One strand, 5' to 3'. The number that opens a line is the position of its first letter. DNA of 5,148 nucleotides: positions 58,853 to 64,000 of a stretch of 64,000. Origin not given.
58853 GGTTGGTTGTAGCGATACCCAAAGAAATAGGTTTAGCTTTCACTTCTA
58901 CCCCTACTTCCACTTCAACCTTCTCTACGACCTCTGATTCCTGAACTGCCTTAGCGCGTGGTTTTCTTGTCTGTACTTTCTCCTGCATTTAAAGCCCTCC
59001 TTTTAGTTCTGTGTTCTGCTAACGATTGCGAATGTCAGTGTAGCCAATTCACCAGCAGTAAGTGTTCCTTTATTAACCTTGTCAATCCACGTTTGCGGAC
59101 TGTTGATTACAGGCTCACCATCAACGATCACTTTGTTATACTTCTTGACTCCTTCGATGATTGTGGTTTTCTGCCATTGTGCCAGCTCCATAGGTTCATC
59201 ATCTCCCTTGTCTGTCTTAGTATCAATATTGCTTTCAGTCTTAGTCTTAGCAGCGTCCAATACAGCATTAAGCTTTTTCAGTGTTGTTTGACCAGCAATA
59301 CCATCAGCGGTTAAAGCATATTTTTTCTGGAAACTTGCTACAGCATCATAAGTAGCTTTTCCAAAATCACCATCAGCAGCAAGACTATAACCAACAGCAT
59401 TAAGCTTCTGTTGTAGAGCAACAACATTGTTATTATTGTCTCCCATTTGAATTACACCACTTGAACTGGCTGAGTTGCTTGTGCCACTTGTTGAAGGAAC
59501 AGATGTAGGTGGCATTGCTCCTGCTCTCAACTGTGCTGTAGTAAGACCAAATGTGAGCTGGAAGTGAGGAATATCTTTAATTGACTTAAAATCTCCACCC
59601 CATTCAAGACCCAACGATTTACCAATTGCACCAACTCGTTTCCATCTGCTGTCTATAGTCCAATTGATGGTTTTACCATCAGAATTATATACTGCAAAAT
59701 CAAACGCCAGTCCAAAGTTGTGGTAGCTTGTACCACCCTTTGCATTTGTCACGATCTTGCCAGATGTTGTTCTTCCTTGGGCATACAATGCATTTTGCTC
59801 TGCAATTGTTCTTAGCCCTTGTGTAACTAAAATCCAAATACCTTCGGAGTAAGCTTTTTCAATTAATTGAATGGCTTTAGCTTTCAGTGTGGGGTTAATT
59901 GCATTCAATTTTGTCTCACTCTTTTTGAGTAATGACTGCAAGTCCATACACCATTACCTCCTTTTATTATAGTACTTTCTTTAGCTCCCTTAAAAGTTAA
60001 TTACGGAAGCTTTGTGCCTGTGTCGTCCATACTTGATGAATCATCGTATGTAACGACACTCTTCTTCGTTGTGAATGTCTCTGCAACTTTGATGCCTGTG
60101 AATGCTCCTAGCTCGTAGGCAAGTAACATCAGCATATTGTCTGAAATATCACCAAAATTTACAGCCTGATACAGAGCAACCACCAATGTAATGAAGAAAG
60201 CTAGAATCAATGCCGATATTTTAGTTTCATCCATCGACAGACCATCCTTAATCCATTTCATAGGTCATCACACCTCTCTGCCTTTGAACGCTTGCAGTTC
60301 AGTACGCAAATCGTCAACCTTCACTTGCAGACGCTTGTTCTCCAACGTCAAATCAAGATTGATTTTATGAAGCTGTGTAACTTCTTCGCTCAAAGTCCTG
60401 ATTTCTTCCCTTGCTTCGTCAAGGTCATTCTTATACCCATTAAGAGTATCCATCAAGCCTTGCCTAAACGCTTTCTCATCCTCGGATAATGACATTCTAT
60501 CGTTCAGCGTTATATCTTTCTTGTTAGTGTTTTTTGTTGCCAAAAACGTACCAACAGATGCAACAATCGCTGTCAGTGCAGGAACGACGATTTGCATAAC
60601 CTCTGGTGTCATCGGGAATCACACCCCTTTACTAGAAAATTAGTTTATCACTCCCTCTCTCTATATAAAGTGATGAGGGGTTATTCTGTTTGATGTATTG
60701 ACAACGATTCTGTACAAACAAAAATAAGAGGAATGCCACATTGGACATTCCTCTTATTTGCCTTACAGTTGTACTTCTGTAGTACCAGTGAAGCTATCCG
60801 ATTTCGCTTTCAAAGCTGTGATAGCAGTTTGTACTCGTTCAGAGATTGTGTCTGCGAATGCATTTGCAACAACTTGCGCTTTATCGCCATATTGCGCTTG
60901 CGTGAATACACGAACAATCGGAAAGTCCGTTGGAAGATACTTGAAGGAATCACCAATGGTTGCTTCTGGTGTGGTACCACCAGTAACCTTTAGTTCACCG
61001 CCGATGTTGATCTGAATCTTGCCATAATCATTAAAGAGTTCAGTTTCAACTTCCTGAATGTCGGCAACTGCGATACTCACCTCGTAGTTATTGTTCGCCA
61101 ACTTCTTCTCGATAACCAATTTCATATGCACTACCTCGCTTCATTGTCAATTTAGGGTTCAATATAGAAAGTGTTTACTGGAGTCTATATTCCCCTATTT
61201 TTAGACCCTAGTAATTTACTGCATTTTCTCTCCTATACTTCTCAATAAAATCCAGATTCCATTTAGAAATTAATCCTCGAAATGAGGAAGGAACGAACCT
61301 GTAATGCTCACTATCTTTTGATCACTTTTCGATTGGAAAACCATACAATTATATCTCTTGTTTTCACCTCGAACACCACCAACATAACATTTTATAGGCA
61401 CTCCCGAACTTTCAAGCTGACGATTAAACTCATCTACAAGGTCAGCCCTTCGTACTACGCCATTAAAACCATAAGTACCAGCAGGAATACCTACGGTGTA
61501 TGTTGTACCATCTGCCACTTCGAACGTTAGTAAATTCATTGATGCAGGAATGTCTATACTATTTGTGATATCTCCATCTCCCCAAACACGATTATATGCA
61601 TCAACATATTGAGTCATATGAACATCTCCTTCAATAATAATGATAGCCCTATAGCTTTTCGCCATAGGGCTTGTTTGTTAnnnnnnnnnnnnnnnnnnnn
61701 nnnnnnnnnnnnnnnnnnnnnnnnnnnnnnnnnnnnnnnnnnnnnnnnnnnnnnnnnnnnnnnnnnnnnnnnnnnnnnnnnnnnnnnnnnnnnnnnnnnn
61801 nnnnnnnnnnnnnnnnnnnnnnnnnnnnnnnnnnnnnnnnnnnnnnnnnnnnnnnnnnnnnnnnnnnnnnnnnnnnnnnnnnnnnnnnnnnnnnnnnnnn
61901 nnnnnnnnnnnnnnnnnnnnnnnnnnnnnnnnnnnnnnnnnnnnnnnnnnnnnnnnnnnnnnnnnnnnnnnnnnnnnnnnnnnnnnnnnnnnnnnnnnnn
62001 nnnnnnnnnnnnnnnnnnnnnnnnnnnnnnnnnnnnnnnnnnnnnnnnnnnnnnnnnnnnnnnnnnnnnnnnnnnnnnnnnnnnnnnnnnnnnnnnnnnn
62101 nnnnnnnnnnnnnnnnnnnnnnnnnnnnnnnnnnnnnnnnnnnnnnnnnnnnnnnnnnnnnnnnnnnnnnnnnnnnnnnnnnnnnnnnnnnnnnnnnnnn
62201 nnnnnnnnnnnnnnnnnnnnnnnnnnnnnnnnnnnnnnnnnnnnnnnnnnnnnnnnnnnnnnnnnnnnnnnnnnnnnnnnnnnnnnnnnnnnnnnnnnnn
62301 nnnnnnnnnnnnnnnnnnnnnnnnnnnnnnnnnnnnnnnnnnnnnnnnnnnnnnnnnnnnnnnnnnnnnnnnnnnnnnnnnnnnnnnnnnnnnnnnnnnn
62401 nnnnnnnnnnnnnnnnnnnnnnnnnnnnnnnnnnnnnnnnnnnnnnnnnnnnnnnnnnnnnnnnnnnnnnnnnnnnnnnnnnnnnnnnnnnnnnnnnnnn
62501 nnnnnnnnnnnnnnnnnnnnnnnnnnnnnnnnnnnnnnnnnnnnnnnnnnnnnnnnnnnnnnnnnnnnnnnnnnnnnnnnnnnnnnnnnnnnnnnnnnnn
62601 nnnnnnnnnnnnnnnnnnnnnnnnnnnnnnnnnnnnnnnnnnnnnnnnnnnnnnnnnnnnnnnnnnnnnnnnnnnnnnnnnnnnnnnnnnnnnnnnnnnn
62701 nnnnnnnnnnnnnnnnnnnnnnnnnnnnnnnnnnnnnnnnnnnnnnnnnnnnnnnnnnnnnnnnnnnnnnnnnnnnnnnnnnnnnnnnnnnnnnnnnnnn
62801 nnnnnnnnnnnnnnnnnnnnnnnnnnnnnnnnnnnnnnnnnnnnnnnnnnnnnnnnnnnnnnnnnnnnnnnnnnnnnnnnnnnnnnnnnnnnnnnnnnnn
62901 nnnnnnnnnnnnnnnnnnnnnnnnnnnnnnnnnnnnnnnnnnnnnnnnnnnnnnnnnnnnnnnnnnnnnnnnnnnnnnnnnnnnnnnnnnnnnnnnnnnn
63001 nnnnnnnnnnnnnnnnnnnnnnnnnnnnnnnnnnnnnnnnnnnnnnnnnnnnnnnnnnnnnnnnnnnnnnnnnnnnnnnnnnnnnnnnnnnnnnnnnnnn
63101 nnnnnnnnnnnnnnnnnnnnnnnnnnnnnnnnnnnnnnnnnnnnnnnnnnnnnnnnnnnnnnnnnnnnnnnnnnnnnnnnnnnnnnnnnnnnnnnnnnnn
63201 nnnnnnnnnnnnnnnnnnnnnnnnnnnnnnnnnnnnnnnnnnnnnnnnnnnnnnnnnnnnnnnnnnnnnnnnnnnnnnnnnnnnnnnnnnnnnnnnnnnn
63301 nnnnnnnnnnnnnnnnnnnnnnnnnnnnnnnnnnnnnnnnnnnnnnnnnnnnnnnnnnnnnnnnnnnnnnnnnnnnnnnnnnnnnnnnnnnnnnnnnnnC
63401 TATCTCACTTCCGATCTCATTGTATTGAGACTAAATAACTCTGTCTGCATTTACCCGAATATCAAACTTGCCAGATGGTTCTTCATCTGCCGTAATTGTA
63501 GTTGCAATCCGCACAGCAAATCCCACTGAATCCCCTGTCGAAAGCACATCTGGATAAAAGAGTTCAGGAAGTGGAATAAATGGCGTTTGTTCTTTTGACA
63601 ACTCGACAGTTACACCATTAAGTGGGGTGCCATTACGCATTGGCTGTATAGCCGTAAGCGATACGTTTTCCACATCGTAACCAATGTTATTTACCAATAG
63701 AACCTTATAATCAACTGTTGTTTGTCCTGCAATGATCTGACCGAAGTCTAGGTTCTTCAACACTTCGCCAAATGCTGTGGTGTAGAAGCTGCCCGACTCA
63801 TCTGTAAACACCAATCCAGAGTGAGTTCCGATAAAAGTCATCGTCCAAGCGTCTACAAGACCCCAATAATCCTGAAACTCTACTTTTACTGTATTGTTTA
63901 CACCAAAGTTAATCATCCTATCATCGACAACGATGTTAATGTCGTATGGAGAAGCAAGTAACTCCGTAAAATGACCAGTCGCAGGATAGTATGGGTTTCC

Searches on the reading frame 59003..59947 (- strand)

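Call 6: search_protein_families(library=phrogs, proteins=[window:59003-59947:-], max_evalue=0.01)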
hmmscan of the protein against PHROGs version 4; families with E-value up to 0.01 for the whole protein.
window:59003-59947:- (314 aa): 17 families
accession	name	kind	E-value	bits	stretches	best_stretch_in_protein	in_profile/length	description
phrog_2649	-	lysis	1.8e-71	242.1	1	9-240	5-249/261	endolysin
phrog_15351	-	lysis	3.1e-43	149.2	1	6-132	8-137/289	endolysin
phrog_6523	-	lysis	1.2e-41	144.2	1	4-249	2-246/255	endolysin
phrog_5115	-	moron, auxiliary metabolic gene and host takeover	5.5e-34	118.7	1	6-167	5-156/283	ferredoxin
phrog_465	-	lysis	1e-28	101.5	1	8-167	47-199/292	endolysin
phrog_1493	-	lysis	1.9e-17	64.6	1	135-264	208-329/394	endolysin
phrog_1224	-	head and packaging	5e-17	63.3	1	167-241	5-79/438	endolysin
phrog_1512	-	lysis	2.9e-12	48.2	1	115-261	119-274/314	endolysin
phrog_17214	-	lysis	3.7e-10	40.9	1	146-232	226-318/322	endolysin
phrog_16428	-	lysis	6.5e-09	36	1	102-226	384-518/520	endolysin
phrog_6707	-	lysis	1.5e-07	31.6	1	171-234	184-250/311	endolysin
phrog_880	-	lysis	2.5e-07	31.4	1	144-228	345-433/435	endolysin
phrog_9589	-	lysis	2.3e-05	25.4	1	161-230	198-275/281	endolysin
phrog_1768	-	lysis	8.8e-05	21.3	1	12-165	914-1067/1577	endolysin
phrog_23452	-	unknown function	0.00016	22.8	1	165-228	54-123/135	-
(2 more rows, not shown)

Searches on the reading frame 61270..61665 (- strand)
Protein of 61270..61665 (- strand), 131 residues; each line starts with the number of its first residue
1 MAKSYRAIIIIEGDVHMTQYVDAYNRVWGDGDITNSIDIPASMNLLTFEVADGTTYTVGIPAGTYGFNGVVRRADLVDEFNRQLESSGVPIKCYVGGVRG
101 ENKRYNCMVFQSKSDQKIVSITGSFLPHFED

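Call 82: search_protein_families(library=phrogs, proteins=[window:61270-61665:-], max_evalue=0.001)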
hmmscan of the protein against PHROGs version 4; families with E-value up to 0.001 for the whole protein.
window:61270-61665:- (131 aa): 1 family
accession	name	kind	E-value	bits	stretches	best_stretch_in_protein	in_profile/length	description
phrog_19400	-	unknown function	3.4e-15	57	1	25-119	5-100/119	-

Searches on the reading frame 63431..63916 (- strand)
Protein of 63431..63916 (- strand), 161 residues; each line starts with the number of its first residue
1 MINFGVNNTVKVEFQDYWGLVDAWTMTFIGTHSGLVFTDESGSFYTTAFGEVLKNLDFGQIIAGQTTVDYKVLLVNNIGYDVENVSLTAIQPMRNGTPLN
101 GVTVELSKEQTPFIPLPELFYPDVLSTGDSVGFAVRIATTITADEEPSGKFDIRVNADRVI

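Call 82: search_protein_families(library=phrogs, proteins=[window:63431-63916:-], max_evalue=0.001)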
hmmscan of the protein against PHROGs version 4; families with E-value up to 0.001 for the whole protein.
window:63431-63916:- (161 aa): 5 families
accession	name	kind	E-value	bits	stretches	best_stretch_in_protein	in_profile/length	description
phrog_10667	-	unknown function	1.8e-51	176.4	1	4-160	566-718/718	-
phrog_16766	-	DNA, RNA and nucleotide metabolism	7.2e-37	128.4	1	2-159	610-762/763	regulator of chromosome condensation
phrog_37157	-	unknown function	3.2e-25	89.1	1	2-158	813-963/965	-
phrog_10080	-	unknown function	3.2e-15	56.7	1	26-158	558-664/667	-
phrog_30732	-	unknown function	7.4e-15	56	1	7-88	244-325/394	-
